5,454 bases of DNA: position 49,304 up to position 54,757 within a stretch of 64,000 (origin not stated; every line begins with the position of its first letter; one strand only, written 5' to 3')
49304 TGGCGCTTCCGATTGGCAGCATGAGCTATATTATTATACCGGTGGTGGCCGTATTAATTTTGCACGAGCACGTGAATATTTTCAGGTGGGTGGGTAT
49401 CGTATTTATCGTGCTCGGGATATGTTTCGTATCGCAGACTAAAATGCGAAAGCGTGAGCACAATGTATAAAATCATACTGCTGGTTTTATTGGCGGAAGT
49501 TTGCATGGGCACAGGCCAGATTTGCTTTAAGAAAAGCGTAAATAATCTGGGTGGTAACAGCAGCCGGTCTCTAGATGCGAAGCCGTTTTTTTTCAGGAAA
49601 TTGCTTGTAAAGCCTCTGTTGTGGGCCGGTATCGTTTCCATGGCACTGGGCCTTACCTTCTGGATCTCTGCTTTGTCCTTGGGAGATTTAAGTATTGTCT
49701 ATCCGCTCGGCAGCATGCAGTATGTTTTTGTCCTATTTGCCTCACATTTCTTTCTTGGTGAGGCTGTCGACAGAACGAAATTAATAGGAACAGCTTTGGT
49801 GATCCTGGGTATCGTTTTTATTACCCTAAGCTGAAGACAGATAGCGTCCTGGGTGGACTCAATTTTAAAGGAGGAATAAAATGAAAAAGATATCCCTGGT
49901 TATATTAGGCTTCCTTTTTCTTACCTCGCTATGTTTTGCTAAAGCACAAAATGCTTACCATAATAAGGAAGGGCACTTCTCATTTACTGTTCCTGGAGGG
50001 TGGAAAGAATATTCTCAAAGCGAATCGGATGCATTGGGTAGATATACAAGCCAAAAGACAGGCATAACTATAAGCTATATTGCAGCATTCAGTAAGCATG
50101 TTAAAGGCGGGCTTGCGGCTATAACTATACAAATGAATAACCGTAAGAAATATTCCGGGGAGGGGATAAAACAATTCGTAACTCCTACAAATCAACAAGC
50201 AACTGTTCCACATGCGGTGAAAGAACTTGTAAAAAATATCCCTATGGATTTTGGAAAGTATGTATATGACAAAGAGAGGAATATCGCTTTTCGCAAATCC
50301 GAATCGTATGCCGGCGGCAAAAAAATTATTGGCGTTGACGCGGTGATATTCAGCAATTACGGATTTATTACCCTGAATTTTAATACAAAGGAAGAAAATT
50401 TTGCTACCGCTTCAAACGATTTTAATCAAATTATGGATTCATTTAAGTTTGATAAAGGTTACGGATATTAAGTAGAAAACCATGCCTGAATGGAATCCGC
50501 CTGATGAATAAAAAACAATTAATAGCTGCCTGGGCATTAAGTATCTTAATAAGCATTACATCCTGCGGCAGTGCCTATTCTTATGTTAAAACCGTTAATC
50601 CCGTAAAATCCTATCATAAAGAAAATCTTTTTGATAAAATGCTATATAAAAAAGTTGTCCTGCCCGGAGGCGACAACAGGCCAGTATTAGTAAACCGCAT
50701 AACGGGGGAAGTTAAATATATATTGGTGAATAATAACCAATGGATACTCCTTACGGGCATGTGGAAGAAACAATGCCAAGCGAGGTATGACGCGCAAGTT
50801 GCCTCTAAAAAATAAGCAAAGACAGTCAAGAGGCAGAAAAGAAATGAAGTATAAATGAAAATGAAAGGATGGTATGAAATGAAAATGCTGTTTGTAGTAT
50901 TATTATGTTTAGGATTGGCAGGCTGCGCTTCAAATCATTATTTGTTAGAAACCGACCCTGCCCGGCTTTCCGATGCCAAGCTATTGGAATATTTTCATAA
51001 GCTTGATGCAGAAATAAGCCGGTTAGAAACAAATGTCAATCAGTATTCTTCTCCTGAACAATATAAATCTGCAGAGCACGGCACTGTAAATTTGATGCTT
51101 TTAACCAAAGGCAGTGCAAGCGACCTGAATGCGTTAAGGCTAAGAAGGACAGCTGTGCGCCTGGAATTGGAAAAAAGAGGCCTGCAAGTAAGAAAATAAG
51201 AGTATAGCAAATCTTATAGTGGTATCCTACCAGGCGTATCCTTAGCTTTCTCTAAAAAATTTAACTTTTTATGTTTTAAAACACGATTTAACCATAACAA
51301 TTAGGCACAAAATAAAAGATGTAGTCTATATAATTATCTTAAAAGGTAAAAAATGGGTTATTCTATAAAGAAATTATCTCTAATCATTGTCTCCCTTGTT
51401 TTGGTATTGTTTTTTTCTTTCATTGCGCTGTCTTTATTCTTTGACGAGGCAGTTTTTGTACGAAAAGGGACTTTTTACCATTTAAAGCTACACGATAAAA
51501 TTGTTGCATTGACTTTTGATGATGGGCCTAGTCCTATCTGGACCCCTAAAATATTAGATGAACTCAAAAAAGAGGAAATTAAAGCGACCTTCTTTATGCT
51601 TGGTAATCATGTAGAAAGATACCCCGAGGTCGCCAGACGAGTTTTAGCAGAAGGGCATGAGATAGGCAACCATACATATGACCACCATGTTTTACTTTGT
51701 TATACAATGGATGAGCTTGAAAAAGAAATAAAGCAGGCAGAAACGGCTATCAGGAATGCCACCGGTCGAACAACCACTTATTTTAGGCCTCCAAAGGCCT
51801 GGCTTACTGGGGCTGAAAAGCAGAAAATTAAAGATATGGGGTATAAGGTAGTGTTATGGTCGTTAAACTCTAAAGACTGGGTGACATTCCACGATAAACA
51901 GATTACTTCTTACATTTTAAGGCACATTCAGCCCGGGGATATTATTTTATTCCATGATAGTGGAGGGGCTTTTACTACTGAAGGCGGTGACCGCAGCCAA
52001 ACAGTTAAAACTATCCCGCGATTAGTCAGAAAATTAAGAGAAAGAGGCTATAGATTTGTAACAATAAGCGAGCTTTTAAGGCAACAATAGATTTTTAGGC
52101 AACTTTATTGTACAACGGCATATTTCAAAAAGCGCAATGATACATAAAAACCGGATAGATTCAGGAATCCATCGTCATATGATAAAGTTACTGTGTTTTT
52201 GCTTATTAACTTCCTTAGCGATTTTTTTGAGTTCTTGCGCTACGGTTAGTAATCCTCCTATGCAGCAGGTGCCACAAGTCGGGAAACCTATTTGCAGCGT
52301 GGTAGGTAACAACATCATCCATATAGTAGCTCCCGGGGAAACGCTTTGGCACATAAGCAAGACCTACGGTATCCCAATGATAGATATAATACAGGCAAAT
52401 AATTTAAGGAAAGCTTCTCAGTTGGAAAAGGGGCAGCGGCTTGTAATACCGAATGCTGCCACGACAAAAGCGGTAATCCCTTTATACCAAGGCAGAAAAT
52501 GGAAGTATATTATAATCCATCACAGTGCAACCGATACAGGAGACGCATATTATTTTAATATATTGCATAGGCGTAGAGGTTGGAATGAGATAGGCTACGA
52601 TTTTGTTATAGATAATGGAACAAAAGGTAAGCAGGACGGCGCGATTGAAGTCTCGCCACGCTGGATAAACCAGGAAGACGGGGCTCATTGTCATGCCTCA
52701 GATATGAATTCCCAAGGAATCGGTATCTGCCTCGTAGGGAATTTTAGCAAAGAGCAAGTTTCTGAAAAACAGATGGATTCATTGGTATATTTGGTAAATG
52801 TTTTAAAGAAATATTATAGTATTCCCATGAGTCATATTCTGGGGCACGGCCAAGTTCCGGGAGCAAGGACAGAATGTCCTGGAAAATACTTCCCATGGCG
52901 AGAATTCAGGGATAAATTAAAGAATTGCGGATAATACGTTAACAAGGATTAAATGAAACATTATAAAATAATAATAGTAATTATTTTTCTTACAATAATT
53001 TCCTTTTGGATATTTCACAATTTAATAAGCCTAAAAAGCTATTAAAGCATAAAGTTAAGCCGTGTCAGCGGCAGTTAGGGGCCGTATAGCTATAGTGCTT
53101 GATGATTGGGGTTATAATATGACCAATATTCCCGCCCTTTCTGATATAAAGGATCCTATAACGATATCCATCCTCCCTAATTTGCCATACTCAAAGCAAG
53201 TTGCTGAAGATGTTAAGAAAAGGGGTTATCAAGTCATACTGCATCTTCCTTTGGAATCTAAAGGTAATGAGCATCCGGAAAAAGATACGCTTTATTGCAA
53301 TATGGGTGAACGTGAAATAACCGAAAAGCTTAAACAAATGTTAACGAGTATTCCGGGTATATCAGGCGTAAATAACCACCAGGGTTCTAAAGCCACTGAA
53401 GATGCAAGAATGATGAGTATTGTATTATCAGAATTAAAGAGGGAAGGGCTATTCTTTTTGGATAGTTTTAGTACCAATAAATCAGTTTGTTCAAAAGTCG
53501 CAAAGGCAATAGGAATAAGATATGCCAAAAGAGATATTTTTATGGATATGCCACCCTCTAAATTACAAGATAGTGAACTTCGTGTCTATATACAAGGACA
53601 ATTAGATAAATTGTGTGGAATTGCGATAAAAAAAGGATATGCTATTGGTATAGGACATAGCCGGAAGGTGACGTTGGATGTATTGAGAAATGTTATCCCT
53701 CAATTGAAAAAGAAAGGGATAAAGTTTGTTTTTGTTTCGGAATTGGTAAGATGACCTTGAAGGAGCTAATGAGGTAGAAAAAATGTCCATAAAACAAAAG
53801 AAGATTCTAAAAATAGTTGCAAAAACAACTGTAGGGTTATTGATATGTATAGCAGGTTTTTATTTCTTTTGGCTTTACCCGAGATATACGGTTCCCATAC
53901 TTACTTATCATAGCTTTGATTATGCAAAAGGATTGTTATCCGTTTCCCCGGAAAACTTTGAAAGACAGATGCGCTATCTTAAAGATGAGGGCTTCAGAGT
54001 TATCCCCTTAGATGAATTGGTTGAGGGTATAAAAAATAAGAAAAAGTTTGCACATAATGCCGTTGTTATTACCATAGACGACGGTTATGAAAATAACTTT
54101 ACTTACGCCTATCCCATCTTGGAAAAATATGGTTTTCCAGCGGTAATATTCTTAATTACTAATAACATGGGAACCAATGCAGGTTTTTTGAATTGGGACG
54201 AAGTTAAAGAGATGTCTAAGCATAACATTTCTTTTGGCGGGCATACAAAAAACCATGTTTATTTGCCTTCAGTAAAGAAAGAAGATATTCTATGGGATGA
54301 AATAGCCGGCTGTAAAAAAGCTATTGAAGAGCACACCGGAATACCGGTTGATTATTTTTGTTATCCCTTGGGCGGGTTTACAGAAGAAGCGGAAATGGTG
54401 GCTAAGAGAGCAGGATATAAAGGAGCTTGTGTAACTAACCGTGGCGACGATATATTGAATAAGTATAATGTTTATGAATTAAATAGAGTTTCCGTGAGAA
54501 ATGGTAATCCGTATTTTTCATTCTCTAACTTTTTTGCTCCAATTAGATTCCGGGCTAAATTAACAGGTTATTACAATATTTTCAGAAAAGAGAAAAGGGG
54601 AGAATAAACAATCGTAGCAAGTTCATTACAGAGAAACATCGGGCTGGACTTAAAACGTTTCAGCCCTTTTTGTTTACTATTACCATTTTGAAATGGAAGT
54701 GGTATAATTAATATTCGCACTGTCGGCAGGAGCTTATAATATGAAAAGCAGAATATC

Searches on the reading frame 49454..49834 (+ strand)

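Call 73: search_protein_families(library=pfam, proteins=[window:49454-49834:+], max_evalue=0.001)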
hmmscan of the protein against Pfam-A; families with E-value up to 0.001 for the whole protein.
window:49454-49834:+ (126 aa): 2 families
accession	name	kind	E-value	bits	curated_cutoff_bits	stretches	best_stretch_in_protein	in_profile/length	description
PF00892.27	EamA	-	8.4e-13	49.2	28.2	1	7-124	3-134/135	EamA-like transporter family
PF05653.20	Mg_trans_NIPA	-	6.8e-09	35.8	26.2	1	6-123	5-119/295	Magnesium transporter NIPA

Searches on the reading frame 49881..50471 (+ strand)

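Call 17: search_protein_families(library=pfam, proteins=[window:49881-50471:+], max_evalue=0.0001)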
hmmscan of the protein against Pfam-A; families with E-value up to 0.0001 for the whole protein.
window:49881-50471:+ (196 aa): 1 family
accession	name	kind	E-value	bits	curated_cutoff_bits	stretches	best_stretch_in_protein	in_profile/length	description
PF01789.22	PsbP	-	8.4e-06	26.3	23.5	0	24-190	4-155/155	PsbP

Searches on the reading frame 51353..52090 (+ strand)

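Call 17: search_protein_families(library=pfam, proteins=[window:51353-52090:+], max_evalue=0.0001)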
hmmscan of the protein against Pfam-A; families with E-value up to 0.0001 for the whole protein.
window:51353-52090:+ (245 aa): 2 families
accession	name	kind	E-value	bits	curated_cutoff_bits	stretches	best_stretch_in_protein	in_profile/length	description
PF01522.26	Polysacc_deac_1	-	2.9e-38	131.1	23.1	1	46-167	4-124/124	Polysaccharide deacetylase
PF03065.20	Glyco_hydro_57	-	3.4e-05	23.7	21.2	0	103-168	104-170/291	Glycosyl hydrolase family 57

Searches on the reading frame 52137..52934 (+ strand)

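Call 17: search_protein_families(library=pfam, proteins=[window:52137-52934:+], max_evalue=0.0001)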
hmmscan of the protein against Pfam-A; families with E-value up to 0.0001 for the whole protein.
window:52137-52934:+ (265 aa): 2 families
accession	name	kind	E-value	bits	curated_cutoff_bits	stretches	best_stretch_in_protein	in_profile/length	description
PF01510.30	Amidase_2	-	7.5e-21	75.3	26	1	119-250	2-131/131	N-acetylmuramoyl-L-alanine amidase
PF01476.26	LysM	-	2e-11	44.1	20.9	1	62-105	1-43/43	LysM domain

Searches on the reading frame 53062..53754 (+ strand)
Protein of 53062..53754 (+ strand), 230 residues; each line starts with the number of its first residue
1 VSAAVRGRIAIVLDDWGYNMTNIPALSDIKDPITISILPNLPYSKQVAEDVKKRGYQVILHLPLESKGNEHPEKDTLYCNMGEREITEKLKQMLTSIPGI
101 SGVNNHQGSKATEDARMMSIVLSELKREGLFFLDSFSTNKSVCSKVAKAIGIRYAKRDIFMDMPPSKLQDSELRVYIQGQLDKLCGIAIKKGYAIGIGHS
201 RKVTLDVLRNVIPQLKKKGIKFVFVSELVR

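Call 17: search_protein_families(library=pfam, proteins=[window:53062-53754:+], max_evalue=0.0001)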
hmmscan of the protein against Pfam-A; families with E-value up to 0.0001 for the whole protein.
window:53062-53754:+ (230 aa): 1 family
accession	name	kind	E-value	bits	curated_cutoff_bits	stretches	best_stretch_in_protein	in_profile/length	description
PF04748.18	Polysacc_deac_2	-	6.7e-69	231.7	27.5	1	11-229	1-212/212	Divergent polysaccharide deacetylase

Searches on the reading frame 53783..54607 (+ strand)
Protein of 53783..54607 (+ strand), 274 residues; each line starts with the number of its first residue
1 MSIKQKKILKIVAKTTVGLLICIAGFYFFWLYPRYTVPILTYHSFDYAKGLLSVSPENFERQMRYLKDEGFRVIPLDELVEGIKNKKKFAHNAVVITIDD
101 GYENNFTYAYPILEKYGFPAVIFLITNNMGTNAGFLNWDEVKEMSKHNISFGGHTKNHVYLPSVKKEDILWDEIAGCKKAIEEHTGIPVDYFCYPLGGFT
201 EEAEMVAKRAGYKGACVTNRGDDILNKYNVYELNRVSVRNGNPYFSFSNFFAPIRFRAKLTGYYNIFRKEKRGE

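Call 17: search_protein_families(library=pfam, proteins=[window:53783-54607:+], max_evalue=0.0001)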
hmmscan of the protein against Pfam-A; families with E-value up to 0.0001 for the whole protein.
window:53783-54607:+ (274 aa): 1 family
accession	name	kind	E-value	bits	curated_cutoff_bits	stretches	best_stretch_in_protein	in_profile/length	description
PF01522.26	Polysacc_deac_1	-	3.8e-28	98.4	23.1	1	87-214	2-123/124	Polysaccharide deacetylase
